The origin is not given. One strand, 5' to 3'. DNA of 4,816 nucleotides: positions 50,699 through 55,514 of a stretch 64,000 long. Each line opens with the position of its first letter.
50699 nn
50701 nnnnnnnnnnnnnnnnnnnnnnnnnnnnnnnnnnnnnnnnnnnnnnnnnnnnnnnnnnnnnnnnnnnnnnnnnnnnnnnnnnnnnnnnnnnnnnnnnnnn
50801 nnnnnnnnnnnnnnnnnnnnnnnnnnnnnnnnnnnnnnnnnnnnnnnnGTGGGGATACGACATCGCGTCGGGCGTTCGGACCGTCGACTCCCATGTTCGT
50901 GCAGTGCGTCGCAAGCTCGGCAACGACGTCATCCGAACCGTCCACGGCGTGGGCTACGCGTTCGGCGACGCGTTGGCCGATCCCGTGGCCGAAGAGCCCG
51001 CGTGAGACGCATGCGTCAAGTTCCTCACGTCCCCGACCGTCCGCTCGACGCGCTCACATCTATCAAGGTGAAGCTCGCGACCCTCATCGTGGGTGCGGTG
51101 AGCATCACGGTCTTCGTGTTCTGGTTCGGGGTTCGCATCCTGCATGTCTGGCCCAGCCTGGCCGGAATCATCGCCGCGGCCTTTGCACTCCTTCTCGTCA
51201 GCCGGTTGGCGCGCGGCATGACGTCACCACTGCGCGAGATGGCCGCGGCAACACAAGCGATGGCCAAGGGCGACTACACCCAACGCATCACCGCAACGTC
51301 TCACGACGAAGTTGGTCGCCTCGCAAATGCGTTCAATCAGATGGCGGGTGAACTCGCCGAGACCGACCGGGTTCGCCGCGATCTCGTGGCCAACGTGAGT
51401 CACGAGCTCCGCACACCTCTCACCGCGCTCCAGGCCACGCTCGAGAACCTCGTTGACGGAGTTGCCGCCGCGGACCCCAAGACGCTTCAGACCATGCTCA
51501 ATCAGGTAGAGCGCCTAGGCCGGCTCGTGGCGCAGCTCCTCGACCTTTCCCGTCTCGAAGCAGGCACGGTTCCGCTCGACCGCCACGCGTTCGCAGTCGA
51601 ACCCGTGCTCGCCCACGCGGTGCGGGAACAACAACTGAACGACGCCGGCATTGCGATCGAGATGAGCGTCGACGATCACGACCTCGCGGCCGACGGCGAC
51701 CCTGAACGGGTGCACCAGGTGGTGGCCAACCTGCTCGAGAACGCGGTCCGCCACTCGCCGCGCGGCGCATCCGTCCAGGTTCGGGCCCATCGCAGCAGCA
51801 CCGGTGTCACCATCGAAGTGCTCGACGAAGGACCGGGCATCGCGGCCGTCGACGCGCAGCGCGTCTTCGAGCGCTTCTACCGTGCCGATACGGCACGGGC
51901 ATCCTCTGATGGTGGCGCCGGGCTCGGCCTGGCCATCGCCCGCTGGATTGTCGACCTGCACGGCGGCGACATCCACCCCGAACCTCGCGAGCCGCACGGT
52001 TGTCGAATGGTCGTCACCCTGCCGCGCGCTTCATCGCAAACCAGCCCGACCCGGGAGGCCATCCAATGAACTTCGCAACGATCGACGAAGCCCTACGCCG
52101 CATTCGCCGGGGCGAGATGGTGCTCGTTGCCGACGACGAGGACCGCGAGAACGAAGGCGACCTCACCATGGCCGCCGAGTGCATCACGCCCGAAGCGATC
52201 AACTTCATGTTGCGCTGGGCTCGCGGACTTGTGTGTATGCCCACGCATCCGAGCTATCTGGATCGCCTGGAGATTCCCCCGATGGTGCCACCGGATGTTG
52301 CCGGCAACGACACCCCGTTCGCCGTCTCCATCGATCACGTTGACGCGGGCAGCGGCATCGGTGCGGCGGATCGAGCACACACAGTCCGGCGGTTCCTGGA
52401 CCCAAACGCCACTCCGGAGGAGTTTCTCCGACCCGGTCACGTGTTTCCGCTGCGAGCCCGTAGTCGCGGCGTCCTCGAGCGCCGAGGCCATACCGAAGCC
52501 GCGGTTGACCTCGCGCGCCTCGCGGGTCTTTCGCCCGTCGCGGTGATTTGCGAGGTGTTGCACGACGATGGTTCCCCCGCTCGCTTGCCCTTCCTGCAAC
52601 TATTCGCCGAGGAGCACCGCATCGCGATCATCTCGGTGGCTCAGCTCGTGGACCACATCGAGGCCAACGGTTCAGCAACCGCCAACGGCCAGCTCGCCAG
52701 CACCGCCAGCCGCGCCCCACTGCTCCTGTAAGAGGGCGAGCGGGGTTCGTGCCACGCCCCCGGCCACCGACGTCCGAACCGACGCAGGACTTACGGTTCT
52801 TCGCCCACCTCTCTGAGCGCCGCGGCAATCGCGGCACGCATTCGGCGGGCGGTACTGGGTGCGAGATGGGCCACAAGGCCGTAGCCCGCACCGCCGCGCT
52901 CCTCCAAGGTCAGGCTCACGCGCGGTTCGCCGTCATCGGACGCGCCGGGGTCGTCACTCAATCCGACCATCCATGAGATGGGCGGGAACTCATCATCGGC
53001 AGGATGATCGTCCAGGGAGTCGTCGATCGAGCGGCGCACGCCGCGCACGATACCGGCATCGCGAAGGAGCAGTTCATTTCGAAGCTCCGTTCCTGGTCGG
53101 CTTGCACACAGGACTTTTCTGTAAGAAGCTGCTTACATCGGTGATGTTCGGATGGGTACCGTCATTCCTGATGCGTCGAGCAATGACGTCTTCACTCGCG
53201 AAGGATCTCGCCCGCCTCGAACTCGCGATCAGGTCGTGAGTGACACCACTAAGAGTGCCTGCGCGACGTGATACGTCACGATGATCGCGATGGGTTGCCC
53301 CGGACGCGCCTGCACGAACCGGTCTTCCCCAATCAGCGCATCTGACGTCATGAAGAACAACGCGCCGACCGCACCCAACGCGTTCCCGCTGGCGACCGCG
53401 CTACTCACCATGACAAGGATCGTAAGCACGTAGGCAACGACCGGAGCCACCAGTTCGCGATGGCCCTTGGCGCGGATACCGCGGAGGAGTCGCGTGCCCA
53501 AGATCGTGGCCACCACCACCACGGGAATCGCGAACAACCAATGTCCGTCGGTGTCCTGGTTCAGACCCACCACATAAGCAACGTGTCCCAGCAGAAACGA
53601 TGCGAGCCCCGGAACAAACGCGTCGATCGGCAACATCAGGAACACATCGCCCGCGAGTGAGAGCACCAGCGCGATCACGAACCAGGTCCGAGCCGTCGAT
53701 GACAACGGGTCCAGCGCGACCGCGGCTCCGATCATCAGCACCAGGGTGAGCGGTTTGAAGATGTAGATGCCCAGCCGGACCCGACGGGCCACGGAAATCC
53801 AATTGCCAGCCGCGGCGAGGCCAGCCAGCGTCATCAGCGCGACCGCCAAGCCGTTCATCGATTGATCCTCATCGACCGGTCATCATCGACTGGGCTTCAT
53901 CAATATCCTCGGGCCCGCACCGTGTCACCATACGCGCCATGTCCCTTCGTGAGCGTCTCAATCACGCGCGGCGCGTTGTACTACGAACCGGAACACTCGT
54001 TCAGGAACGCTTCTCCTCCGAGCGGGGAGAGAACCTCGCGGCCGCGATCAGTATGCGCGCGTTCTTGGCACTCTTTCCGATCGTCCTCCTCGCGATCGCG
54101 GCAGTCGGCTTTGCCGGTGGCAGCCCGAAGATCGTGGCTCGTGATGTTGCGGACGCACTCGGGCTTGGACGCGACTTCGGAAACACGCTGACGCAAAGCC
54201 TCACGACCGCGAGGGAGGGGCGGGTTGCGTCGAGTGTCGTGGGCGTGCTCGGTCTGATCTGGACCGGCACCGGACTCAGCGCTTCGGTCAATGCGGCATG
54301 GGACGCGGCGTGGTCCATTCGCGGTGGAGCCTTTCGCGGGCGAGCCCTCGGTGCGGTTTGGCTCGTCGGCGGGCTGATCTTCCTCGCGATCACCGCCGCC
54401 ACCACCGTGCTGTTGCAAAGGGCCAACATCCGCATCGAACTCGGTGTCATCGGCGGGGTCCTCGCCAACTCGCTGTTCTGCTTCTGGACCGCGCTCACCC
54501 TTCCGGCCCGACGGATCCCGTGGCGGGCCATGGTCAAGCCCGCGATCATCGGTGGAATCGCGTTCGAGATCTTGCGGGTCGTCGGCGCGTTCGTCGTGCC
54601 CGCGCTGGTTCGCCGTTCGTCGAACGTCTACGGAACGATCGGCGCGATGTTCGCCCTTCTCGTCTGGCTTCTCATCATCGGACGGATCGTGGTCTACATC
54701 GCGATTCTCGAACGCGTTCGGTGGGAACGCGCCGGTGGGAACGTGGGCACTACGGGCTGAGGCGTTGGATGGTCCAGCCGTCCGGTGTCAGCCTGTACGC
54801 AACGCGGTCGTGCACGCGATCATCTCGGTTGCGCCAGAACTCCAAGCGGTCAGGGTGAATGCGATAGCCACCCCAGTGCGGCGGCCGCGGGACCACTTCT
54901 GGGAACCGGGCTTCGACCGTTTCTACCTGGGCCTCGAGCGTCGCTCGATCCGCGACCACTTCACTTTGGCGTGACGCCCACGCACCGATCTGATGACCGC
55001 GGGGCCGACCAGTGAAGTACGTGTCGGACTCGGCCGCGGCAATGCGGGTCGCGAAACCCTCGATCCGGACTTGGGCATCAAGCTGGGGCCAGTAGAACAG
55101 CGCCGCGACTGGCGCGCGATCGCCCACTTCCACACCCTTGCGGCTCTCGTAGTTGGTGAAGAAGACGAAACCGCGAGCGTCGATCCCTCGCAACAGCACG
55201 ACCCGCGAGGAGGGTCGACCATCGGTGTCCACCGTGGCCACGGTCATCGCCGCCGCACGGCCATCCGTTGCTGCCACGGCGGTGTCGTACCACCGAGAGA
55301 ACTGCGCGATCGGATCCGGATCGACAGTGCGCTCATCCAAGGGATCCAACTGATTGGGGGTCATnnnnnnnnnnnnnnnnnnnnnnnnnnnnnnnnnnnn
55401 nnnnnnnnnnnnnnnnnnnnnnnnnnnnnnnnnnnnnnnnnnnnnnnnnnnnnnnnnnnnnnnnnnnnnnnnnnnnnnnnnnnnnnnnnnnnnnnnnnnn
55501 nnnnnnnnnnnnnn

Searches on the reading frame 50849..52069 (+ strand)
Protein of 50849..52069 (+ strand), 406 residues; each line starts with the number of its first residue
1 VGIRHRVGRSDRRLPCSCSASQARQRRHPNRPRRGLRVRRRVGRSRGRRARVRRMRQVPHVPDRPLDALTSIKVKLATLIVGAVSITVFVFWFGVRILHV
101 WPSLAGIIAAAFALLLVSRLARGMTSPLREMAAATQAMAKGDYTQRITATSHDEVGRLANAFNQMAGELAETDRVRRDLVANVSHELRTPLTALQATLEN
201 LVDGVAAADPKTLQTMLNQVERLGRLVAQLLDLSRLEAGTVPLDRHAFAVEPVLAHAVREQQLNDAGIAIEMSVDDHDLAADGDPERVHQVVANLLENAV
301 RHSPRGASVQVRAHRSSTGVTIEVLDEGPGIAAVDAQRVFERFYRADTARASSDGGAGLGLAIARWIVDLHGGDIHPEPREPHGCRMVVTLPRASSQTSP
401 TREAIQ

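Call 63: search_protein_families(library=pfam, proteins=[window:50849-52069:+], max_evalue=0.00001)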
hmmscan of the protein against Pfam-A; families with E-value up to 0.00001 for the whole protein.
window:50849-52069:+ (406 aa): 4 families
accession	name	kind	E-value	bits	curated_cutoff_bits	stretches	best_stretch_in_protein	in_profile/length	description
PF02518.31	HATPase_c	-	4e-28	98.5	26.4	1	283-394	1-110/111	Histidine kinase-, DNA gyrase B-, and HSP90-like ATPase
PF00512.31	HisKA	-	2e-18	66.7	26.9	1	176-239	2-66/66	His Kinase A (phospho-acceptor) domain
PF00672.30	HAMP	-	1.3e-17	64.2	25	1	119-170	1-52/53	HAMP domain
PF13581.12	HATPase_c_2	-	4.7e-07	30.3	27.4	1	286-371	30-112/127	Histidine kinase-like ATPase domain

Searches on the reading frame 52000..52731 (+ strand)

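Call 63: search_protein_families(library=pfam, proteins=[window:52000-52731:+], max_evalue=0.00001)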
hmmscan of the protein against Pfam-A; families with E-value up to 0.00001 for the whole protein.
window:52000-52731:+ (243 aa): 1 family
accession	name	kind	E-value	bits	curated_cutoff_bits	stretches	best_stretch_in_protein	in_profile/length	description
PF00926.24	DHBP_synthase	-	1.3e-77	260.1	26.4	1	30-218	2-190/191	3,4-dihydroxy-2-butanone 4-phosphate synthase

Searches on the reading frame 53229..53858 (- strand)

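Call 64: search_protein_families(library=pfam, proteins=[window:53229-53858:-], max_evalue=0.00001)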
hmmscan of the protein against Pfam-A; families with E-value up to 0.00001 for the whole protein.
window:53229-53858:- (209 aa): 1 family
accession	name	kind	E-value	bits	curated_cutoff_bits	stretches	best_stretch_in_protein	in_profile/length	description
PF07947.19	YhhN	-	3.7e-36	125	25.6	1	32-206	3-181/182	YhhN family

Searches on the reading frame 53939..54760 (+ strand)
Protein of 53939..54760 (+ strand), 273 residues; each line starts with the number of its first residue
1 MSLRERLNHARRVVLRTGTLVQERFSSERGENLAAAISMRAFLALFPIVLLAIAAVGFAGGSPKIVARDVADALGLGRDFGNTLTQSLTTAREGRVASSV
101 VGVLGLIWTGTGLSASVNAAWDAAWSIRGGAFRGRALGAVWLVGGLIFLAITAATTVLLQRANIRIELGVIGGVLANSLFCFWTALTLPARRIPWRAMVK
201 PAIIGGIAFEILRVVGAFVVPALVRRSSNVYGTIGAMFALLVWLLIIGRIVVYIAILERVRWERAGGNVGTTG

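Call 64: search_protein_families(library=pfam, proteins=[window:53939-54760:+], max_evalue=0.00001)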
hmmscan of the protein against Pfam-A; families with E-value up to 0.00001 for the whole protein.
window:53939-54760:+ (273 aa): 1 family
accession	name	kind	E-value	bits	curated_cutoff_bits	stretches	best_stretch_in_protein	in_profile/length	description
PF03631.20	Virul_fac_BrkB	-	4e-23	82.8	33.7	1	28-253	3-247/259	Virulence factor BrkB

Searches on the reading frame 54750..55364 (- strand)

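Call 64: search_protein_families(library=pfam, proteins=[window:54750-55364:-], max_evalue=0.00001)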
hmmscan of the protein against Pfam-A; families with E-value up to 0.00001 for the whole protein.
window:54750-55364:- (204 aa): 3 families
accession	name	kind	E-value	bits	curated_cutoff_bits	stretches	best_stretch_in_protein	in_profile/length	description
PF01243.27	PNPOx_N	-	1.4e-22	80.7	28.1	1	37-152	12-118/120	Pyridoxamine 5'-phosphate oxidase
PF10590.14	PNP_phzG_C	-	1.9e-17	63.3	27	1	164-204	1-42/42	Pyridoxine 5'-phosphate oxidase C-terminal dimerisation region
PF12766.13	Pyridox_oxase_2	-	1.5e-07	32.3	26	1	35-106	19-97/100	Pyridoxamine 5'-phosphate oxidase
